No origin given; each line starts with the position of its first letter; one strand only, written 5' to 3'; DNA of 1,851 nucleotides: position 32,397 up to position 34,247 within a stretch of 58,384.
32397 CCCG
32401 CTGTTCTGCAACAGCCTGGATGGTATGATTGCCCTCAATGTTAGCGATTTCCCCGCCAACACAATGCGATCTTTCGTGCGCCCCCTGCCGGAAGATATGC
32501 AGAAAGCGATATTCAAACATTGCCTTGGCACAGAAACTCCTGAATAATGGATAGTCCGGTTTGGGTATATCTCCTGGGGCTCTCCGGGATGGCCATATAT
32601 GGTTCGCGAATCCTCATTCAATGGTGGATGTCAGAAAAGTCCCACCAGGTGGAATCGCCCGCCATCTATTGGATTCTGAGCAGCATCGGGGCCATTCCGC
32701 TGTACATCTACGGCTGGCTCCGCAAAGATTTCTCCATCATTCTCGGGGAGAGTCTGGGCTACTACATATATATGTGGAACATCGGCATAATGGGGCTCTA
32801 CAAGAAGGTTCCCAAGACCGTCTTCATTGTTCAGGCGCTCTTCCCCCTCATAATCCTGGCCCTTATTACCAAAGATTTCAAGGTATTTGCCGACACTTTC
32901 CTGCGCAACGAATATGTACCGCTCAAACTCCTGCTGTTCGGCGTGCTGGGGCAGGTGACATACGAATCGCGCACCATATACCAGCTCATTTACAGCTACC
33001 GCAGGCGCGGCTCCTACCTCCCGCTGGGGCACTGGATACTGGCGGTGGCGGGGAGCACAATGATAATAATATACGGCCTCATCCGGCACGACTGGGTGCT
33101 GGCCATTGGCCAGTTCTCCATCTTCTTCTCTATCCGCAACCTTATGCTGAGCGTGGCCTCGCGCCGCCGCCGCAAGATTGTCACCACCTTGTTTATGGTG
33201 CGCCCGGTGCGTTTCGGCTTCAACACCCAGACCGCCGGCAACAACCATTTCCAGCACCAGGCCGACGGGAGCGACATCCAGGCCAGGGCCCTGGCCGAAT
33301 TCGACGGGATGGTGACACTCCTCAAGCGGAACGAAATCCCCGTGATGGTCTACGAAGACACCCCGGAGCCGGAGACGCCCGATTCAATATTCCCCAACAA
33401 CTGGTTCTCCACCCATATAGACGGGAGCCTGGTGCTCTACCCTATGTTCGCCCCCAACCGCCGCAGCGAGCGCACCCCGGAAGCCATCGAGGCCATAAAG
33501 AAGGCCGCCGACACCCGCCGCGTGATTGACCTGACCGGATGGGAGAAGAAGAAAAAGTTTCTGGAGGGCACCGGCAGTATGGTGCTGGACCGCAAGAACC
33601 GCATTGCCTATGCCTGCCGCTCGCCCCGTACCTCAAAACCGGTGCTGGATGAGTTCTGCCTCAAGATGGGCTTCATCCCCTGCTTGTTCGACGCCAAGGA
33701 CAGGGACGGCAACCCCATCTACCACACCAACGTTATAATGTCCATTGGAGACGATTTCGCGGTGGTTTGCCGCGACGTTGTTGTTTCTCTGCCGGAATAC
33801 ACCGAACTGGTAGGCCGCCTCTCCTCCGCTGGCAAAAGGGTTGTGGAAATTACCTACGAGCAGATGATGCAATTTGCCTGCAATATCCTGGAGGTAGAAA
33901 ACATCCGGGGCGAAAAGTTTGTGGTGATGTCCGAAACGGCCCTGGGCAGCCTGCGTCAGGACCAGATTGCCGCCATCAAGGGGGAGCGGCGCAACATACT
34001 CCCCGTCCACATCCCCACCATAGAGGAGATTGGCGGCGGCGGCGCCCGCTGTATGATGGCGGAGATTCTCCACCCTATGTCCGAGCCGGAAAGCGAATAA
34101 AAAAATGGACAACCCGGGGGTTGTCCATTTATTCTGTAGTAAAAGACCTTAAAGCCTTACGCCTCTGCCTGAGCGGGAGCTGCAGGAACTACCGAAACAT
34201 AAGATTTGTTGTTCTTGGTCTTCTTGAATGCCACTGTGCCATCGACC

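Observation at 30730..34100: OlsF-type aminolipid synthase translationally coupled to a membrane-anchored CtlX/amidinotransferase-fold enzyme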

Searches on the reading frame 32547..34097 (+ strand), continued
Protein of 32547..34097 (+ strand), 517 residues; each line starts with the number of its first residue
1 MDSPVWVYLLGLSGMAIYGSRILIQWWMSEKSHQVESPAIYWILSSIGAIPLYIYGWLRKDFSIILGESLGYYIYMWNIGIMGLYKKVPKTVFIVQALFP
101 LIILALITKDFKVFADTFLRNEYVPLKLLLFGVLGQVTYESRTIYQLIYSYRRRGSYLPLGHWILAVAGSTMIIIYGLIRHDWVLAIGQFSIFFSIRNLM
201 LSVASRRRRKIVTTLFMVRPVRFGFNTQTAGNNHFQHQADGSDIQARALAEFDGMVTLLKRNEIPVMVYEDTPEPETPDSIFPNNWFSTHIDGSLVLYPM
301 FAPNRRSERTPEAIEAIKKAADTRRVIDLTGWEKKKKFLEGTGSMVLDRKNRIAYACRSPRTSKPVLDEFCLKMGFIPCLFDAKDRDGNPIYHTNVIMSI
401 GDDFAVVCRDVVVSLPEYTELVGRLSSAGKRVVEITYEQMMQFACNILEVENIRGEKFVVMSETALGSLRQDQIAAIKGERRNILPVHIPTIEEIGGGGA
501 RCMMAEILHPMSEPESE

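Call 31: search_solved_structures(query=A2, max_evalue=1, show_alignments=3)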
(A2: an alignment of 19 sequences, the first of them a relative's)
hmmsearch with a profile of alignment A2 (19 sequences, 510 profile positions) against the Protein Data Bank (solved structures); distinct sequences matched with E-value up to 1: 4.
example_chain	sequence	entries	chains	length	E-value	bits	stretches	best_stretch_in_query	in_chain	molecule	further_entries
9kon_A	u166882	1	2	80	0.2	13.4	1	23-77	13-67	Sugar transporter SemiSWEET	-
4x5m_A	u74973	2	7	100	0.21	13.3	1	157-211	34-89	Uncharacterized protein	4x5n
4qnd_A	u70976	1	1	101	0.39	12.4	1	23-77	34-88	Chemical transport protein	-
7q21_F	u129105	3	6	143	0.71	11.6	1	157-207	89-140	Cytochrome c oxidase polypeptide 4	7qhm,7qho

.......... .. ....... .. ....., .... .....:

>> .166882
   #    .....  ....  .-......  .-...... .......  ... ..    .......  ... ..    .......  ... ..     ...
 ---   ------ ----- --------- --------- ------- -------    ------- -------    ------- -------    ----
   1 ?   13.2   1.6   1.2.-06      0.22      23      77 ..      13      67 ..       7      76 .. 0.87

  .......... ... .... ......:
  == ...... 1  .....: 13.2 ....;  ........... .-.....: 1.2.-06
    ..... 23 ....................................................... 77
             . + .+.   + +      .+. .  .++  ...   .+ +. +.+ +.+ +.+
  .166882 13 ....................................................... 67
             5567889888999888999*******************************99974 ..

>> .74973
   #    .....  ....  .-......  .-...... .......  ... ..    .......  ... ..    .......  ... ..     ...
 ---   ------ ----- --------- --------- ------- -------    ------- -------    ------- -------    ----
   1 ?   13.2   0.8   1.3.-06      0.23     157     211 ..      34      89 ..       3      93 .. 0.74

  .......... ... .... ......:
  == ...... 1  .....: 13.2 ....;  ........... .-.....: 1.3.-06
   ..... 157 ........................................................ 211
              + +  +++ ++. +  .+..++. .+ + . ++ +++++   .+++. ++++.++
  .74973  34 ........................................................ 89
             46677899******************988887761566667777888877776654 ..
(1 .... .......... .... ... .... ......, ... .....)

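Call 41: predict_structure(alignment_id=A2)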
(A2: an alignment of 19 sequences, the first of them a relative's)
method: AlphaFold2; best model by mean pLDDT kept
length: 517 residues; sequences in the alignment: 19
mean_pLDDT: 82.4   pTM: 0.63
mean pLDDT of the five models: 82.4, 79.5, 78.8, 70.0, 69.6
residues with pLDDT >= 90: 187; 70-90: 245; 50-70: 75; < 50: 10
segments of 3 or more residues with pLDDT < 50: 206-208, 513-517
pLDDT, mean of each block of 10 residues (from residue 1): 73 82 68 56 75 84 81 68 62 70 75 77 80 89 77 62 88 90 82 79 57 88 76 73 87 96 92 73 75 88 78 88 86 91 85 91 93 90 90 90 95 93 93 96 94 92 97 94 94 86 87 43
secondary structure, 60 per line:
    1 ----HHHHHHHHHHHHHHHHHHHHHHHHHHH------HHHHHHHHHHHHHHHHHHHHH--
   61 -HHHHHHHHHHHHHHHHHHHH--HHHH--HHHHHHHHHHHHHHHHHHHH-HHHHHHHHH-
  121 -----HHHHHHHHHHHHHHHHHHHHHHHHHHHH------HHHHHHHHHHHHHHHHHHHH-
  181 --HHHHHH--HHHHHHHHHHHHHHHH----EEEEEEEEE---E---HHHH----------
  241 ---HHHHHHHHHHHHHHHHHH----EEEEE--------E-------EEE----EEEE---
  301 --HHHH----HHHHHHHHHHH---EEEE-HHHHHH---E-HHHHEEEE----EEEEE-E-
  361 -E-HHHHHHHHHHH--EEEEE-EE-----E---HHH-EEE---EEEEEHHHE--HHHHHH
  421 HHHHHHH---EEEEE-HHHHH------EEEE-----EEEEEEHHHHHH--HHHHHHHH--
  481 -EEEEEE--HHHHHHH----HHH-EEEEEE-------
elements in order: H5-31 H38-58 H62-81 H84-87 H90-109 H111-119 H126-153 H160-179 H183-188 H191-206 E211-219 H227-230 H244-261 E266-270 E287-289 E294-297 H303-306 H311-321 E325-328 H330-335 H341-344 E345-348 E353-357 H364-374 E377-381 E398-400 E404-408 H415-427 E431-435 H437-441 E448-451 E457-462 H463-468 H471-478 E482-487 H490-496 E505-510

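Call 45: fold_search(model_id=the predicted structure, library=pdb)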
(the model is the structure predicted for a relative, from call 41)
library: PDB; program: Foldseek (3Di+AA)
matches with E <= 10: 177; with E <= 0.001: 44
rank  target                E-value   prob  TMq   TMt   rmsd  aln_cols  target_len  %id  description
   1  6jv1                  2.4e-11  1.00  0.45  0.81   4.2       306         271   14  Crystal Structure of N-terminal domain of ArgZ, C264S mutant, bound to Substrate, an arginine dihydrolase from the Ornit (released 2020-01-15)
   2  6juz                  3.5e-11  1.00  0.44  0.80   4.1       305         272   15  Crystal Structure of N-terminal domain of ArgZ(N71S) covalently bond to a reaction intermediate (released 2020-01-15)
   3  6jv0                  7.5e-11  1.00  0.45  0.81   4.0       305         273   15  Crystal Structure of N-terminal domain of ArgZ, bound to Product, an arginine dihydrolase from the Ornithine-Ammonia Cyc (released 2020-01-15)
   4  6lrh_B                8.3e-11  1.00  0.44  0.35   4.8       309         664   18  Crystal Structure of the Binary Complex of AgrE C264A mutant with L-arginine (released 2020-04-01)
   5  6lrf_B                9.8e-11  1.00  0.44  0.34   4.8       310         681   18  Crystal structure of unliganded AgrE (released 2020-04-01)
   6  6juy_C                1.6e-10  1.00  0.45  0.36   4.4       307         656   15  Crystal Structure of ArgZ, apo structure, an Arginine Dihydrolase from the Ornithine-Ammonia Cycle in Cyanobacteria (released 2020-01-15)
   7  6szq_A                1.1e-09  1.00  0.43  0.75   4.6       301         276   14  Crystal structure of human DDAH-1 (released 2019-12-25)
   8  6szq_E                1.3e-09  1.00  0.42  0.72   5.2       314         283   14  Crystal structure of human DDAH-1 (released 2019-12-25)
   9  6juy_D                1.4e-09  1.00  0.43  0.36   3.4       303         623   14  Crystal Structure of ArgZ, apo structure, an Arginine Dihydrolase from the Ornithine-Ammonia Cycle in Cyanobacteria (released 2020-01-15)
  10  6szq_C                1.7e-09  1.00  0.42  0.73   5.0       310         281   14  Crystal structure of human DDAH-1 (released 2019-12-25)
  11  6juy_A                2.0e-09  1.00  0.41  0.34   4.9       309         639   14  Crystal Structure of ArgZ, apo structure, an Arginine Dihydrolase from the Ornithine-Ammonia Cycle in Cyanobacteria (released 2020-01-15)
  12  7usz_A                3.4e-09  1.00  0.44  0.77   4.5       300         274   14  Human DDAH-1, holo (Zn-bound) form (released 2022-05-11)
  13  7usz_B                4.0e-09  1.00  0.42  0.71   4.9       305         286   14  Human DDAH-1, holo (Zn-bound) form (released 2022-05-11)
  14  2c6z                  5.8e-09  1.00  0.42  0.74   4.7       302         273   14  crystal structure of dimethylarginine dimethylaminohydrolase I in complex with citrulline (released 2006-05-17)
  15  2ci5_A                5.8e-09  1.00  0.42  0.75   4.7       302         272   14  Crystal structure of Dimethylarginine Dimethylaminohydrolase I in complex with L-homocysteine (released 2006-05-17)
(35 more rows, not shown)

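Call 59: find_encoding_contigs(protein=P0013, flank=5000, max_places=2)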
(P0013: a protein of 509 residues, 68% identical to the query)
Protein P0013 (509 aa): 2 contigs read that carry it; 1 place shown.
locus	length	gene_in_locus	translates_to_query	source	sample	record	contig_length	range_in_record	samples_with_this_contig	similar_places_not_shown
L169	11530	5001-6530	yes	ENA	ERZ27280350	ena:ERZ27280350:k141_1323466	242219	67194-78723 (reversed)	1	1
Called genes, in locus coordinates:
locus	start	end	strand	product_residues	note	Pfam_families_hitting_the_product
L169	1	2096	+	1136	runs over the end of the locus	PF13149:Mfa_like_1, PF13306:LRR_5, PF13004:BACON (weak), PF09471:Peptidase_M64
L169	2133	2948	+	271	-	PF13149:Mfa_like_1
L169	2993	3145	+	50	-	-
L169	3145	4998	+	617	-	PF19576:Acyltransf_2, PF13444:Acetyltransf_5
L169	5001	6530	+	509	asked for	PF07578:LAB_N, PF19420:DDAH_eukar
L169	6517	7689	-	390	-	PF00149:Metallophos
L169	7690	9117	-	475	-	PF13537:GATase_7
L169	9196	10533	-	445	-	PF02163:Peptidase_M50, PF00595:PDZ (faint), PF13180:PDZ_2 (faint), PF17820:PDZ_6 (faint)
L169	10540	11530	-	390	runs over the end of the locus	PF02670:DXP_reductoisom, PF08436:DXP_redisom_C, PF13288:DXPR_C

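Call 60: find_encoding_contigs(protein=P0044, flank=5000, max_places=2)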
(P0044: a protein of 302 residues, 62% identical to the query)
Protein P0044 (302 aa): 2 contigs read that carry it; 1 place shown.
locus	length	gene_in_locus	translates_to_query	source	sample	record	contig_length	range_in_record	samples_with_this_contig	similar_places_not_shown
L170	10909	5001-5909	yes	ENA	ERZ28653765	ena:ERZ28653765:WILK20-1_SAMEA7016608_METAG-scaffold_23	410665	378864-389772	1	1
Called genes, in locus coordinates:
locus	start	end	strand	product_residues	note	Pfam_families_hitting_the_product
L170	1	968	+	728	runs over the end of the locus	PF22673:MCP-like_PDC_1, PF02743:dCache_1, PF07228:SpoIIE, PF13581:HATPase_c_2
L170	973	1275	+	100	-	PF01740:STAS, PF13466:STAS_2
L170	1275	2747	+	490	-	PF00999:Na_H_Exchanger, PF02080:TrkA_C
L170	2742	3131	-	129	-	PF00293:NUDIX, PF14815:NUDIX_4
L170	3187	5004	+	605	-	PF19576:Acyltransf_2, PF13444:Acetyltransf_5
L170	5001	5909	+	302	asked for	PF19420:DDAH_eukar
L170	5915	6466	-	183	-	PF00857:Isochorismatase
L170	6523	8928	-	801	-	PF06439:3keto-disac_hyd, PF22848:ASD1_dom, PF06964:Alpha-L-AF_C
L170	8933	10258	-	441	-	PF00083:Sugar_tr, PF07690:MFS_1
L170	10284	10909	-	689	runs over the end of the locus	PF02901:PFL-like, PF01228:Gly_radical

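Call 82: find_encoding_contigs(protein=P0113, flank=6000, max_places=2)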
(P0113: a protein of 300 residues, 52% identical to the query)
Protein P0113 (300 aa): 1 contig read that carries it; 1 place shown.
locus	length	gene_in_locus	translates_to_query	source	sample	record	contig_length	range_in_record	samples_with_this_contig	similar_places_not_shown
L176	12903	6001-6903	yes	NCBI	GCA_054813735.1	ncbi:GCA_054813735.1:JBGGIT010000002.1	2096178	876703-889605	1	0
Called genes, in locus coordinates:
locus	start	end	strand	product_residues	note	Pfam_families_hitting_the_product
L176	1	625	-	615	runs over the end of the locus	PF13004:BACON, PF18942:DUF5689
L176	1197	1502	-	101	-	PF00338:Ribosomal_S10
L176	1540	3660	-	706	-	PF00009:GTP_EFTU, PF03144:GTP_EFTU_D2, PF22042:EF-G_D2, PF14492:EFG_III, PF16658:RF3_C (weak), PF03764:EFG_IV, PF00679:EFG_C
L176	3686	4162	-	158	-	PF00177:Ribosomal_S7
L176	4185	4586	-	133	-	PF00164:Ribosom_S12_S23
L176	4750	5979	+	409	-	PF00202:Aminotran_3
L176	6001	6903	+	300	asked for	PF19420:DDAH_eukar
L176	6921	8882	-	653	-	PF06874:FBPase_2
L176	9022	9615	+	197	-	PF00081:Sod_Fe_N, PF02777:Sod_Fe_C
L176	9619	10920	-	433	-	PF01554:MatE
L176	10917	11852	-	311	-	PF16745:RsgA_N (weak), PF01926:MMR_HSR1 (faint), PF03193:RsgA_GTPase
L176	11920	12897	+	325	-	PF00348:polyprenyl_synt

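Call 83: search_protein_families(library=ncbifam, proteins=[L176:4750-5976:+, L170:3187-5001:+], max_evalue=1e-10)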
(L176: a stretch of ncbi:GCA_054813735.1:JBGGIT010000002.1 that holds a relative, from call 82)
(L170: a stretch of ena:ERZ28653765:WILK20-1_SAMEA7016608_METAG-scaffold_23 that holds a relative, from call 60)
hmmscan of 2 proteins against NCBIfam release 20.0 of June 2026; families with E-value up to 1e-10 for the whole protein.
L176:4750-5976:+ (409 aa): 69 families (the best 25 are shown)
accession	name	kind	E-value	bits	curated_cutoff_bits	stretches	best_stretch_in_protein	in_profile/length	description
TIGR01885.1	Orn_aminotrans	equivalog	3.3e-209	694.6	378.4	1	7-405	1-401/402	ornithine--oxo-acid transaminase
NF003145.0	PRK04073.1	equivalog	1.5e-156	520.9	656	1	6-405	3-395/396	ornithine--oxo-acid transaminase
TIGR00707.1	argD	subfamily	5.5e-106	354.6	410.05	1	20-403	4-378/381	acetylornithine/succinylornithine family transaminase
NF002874.0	PRK03244.1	equivalog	1.6e-99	333.4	457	1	18-404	18-391/399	acetylornithine transaminase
NF003468.0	PRK05093.1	subfamily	8.1e-92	308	522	1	20-406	18-400/405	acetylornithine/succinyldiaminopimelate transaminase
NF004426.0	PRK05769.1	equivalog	2.9e-91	306.5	552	1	4-407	14-439/441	acetyl ornithine aminotransferase family protein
NF002325.0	PRK01278.1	subfamily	1.2e-90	304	372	1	21-408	9-389/395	acetylornithine transaminase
TIGR03246.1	arg_catab_astC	subfamily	2.6e-84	283.5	609.95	1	18-404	10-392/397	acetylornithine/succinylornithine family transaminase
NF002797.0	PRK02936.1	equivalog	1.6e-82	277.3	496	1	21-405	7-377/385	acetylornithine transaminase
NF005993.0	PRK08117.1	subfamily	1.3e-79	267.9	574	1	22-407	23-429/433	aspartate aminotransferase family protein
NF009047.0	PRK12381.1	subfamily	3.3e-79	266.6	630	1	19-405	15-397/406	bifunctional succinylornithine transaminase/acetylornithine transaminase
NF053554.1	prodigi_MAP_PigE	equivalog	9.2e-79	265.7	850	1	22-352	397-728/837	prodigiosin MAP biosynthesis aminotransferase PigE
NF003397.0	PRK04612.1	equivalog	2.5e-77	260.4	735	1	14-403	11-399/408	acetylornithine transaminase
NF002985.0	PRK03715.1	equivalog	4.7e-77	259.3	568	1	26-405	19-391/395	acetylornithine transaminase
TIGR00700.1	GABAtrnsam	equivalog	2.5e-73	247.1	506.65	1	26-405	16-418/420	4-aminobutyrate--2-oxoglutarate transaminase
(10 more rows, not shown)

L170:3187-5001:+ (605 aa): 3 families
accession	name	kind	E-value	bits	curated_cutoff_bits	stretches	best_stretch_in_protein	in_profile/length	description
NF052615.1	orn_lipid_OlsF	equivalog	6.2e-99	332.1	620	1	24-573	24-559/570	bifunctional ornithine lipid synthase OlsF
NF053697.1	LyGlyAclTfGlsABct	equivalog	1.6e-28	99.7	260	1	24-259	21-250/267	lyso-glycine lipid O-acyltransferase GlsA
NF053696.1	GlyAclTfGlsBBct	equivalog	3.8e-28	98.5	300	1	295-499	3-216/303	glycine N(alpha)-acyltransferase GlsB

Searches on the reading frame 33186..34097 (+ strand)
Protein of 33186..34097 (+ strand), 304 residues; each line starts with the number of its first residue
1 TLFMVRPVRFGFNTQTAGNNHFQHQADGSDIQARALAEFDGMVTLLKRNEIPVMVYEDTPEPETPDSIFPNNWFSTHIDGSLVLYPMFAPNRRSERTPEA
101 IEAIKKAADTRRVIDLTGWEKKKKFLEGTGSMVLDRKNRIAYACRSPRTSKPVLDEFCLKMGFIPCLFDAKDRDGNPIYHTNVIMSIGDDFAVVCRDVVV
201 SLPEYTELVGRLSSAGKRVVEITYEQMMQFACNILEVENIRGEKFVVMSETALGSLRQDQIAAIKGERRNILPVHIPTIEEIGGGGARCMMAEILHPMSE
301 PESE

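Call 47: search_solved_structures(query=window:33186-34097:+, max_evalue=10, show_alignments=5)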
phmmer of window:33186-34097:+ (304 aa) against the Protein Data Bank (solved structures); distinct sequences matched with E-value up to 10: 5.
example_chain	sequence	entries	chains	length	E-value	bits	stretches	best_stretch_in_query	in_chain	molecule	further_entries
6wg4_B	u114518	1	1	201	0.22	14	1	9-68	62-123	Structural maintenance of chromosomes protein 3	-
2wd5_B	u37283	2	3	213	0.24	13.9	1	9-68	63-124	STRUCTURAL MAINTENANCE OF CHROMOSOMES PROTEIN 3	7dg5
6wg6_B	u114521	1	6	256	0.32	13.5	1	10-68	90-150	Structural maintenance of chromosomes protein 3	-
9vus_A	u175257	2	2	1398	0.82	12.1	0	55-88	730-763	Soluble cytochrome b562,2-oxoglutarate receptor 1,Soluble cytochrome b562,2-oxoglutarate r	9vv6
8jbg_B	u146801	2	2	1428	0.86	12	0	55-88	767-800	Neuromedin-K receptor (NK3R-pFastbac1) | NK3R-pFastbac1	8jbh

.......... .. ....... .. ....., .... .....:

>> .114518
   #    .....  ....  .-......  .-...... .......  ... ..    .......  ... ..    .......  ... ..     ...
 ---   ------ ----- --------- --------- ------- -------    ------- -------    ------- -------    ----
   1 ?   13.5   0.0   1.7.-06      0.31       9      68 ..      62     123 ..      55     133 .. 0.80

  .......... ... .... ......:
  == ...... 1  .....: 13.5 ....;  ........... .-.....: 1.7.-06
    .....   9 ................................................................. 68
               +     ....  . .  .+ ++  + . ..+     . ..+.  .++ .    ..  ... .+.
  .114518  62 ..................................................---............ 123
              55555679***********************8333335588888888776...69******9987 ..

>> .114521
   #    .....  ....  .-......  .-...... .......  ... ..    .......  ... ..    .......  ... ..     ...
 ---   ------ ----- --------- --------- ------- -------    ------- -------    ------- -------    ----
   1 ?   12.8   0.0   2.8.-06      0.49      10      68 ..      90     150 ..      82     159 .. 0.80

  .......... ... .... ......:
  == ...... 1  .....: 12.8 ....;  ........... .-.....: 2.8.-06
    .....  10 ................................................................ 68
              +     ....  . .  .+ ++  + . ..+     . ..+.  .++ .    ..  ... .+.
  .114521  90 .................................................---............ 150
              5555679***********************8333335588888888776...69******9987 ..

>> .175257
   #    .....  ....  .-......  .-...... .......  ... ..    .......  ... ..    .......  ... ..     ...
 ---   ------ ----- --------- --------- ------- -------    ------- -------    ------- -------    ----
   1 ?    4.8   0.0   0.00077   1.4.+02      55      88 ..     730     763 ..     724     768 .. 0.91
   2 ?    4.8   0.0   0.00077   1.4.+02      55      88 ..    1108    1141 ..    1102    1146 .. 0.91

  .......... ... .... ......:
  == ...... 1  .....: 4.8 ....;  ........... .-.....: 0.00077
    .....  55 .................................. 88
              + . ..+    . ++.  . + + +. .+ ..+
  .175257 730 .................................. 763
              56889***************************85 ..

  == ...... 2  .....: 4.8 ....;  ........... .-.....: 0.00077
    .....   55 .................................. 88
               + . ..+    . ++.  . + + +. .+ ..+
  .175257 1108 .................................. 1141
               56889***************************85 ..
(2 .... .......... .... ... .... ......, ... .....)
